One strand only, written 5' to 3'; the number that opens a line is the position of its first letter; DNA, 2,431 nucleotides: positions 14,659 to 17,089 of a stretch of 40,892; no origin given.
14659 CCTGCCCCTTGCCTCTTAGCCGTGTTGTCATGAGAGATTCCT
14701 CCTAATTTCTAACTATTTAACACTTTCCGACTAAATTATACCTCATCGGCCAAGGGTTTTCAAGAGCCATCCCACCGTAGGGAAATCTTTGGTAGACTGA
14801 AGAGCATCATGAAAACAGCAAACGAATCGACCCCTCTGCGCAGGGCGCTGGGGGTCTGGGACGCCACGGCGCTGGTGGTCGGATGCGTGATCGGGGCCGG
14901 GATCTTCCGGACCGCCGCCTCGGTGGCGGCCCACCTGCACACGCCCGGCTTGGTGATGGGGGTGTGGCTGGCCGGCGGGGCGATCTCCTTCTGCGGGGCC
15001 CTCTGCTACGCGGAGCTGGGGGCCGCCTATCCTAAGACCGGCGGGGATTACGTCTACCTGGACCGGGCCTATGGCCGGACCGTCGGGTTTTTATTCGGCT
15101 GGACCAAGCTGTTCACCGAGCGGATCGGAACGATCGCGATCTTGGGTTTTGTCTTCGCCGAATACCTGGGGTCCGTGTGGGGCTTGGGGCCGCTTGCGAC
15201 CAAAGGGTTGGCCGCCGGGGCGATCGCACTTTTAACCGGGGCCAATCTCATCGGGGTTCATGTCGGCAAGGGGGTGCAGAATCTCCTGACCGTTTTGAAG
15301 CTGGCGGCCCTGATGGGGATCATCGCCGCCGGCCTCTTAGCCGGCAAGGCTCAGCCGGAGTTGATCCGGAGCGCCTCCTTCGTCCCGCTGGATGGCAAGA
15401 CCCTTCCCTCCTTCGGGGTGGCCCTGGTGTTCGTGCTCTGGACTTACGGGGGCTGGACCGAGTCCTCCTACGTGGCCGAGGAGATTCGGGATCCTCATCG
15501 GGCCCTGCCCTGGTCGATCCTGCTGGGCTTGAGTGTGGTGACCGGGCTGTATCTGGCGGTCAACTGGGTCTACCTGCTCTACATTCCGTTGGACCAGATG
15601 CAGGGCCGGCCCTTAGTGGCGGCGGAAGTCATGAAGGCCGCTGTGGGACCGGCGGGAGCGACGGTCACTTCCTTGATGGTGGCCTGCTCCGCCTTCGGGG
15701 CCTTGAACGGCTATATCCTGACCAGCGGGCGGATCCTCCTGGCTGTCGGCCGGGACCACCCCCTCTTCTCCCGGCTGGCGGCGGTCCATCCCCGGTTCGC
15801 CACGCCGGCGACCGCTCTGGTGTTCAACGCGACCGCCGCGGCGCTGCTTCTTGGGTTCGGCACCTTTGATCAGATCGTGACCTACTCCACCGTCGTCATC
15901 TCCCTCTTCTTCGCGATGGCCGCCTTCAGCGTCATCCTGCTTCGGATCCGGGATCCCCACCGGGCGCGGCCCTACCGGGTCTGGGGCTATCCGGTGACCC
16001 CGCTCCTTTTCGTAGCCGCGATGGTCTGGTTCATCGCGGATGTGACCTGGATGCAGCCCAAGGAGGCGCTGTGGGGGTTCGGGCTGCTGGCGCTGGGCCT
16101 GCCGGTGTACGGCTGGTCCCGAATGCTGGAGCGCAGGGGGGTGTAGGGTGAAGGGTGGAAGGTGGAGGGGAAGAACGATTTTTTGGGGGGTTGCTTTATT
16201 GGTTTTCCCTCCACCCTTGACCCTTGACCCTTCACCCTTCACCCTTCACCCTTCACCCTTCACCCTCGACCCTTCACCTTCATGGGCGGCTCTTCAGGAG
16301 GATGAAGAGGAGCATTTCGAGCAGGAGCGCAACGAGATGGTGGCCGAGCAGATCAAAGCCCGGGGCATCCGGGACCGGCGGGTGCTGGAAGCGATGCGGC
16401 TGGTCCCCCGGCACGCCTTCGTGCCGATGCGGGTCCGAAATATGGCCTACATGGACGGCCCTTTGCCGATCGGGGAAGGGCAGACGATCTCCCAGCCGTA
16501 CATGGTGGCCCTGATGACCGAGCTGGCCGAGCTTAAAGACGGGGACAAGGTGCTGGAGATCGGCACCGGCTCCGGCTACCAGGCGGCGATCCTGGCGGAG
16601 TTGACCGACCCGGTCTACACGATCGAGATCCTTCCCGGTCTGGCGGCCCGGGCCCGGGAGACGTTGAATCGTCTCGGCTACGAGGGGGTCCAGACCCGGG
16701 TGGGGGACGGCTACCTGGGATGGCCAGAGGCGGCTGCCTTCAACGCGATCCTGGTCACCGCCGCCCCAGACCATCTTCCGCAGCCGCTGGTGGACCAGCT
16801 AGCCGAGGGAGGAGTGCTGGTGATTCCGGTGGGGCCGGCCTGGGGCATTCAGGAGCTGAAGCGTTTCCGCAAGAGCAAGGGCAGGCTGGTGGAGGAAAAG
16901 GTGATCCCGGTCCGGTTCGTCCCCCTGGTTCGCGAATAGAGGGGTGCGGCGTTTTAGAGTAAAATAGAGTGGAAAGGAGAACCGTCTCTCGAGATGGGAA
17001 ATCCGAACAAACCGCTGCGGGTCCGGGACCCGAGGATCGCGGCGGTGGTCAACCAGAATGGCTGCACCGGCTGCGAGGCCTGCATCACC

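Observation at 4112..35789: Family of inverted heptanucleotide-array hairpins at gene boundaries (H1-H5)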

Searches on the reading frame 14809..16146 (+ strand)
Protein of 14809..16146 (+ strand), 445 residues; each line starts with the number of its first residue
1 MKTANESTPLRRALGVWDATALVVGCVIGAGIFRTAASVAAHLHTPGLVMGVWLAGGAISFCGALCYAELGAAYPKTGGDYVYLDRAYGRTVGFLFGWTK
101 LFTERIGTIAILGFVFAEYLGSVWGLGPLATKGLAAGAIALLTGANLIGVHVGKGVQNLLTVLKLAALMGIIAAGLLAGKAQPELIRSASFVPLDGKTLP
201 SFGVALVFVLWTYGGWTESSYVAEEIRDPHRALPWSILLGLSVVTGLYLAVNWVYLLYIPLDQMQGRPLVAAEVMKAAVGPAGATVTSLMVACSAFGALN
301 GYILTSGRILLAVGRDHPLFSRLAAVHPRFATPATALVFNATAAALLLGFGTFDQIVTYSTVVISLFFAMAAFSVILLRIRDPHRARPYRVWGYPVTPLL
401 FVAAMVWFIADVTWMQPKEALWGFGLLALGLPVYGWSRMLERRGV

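Call 16: search_protein_families(library=pfam, proteins=[window:14809-16146:+], max_evalue=0.01)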
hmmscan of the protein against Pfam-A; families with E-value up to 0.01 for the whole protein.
window:14809-16146:+ (445 aa): 2 families
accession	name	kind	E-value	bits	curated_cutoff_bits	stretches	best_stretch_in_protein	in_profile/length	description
PF13520.12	AA_permease_2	-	5.9e-58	197.2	27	1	14-406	1-401/427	Amino acid permease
PF00324.27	AA_permease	-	4.9e-27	95.2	24.6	1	22-410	5-418/470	Amino acid permease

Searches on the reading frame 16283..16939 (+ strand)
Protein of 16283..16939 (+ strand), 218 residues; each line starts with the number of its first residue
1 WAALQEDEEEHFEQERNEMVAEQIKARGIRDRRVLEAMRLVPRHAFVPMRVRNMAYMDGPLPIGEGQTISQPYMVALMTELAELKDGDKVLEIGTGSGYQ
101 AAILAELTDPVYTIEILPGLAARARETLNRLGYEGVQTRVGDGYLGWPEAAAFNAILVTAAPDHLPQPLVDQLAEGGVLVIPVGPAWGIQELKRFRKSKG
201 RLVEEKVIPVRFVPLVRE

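Call 16: search_protein_families(library=pfam, proteins=[window:16283-16939:+], max_evalue=0.01)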
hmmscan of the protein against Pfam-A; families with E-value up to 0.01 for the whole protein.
window:16283-16939:+ (218 aa): 6 families
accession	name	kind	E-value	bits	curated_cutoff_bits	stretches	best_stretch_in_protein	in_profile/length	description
PF01135.25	PCMT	-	6.6e-65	219.2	20.3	1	16-217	3-207/210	Protein-L-isoaspartate(D-aspartate) O-methyltransferase (PCMT)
PF00398.26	RrnaAD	-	7.2e-07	29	24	1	81-174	25-120/263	Ribosomal RNA adenine dimethylase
PF13649.12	Methyltransf_25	-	5.2e-06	27.5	27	1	90-172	1-84/97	Methyltransferase domain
PF13847.12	Methyltransf_31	-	1.7e-05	25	27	1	85-167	2-89/145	Methyltransferase domain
PF13489.12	Methyltransf_23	-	2e-05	24.8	27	1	76-170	11-99/164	Methyltransferase domain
PF08241.18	Methyltransf_11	-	2.5e-05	25.3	21.2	1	91-168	1-76/95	Methyltransferase domain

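Call 22: find_encoding_contigs(protein=window:16283-16939:+, flank=10000, max_places=6)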
Protein window:16283-16939:+ (218 aa): no gene with exactly this product is on record in the collection.
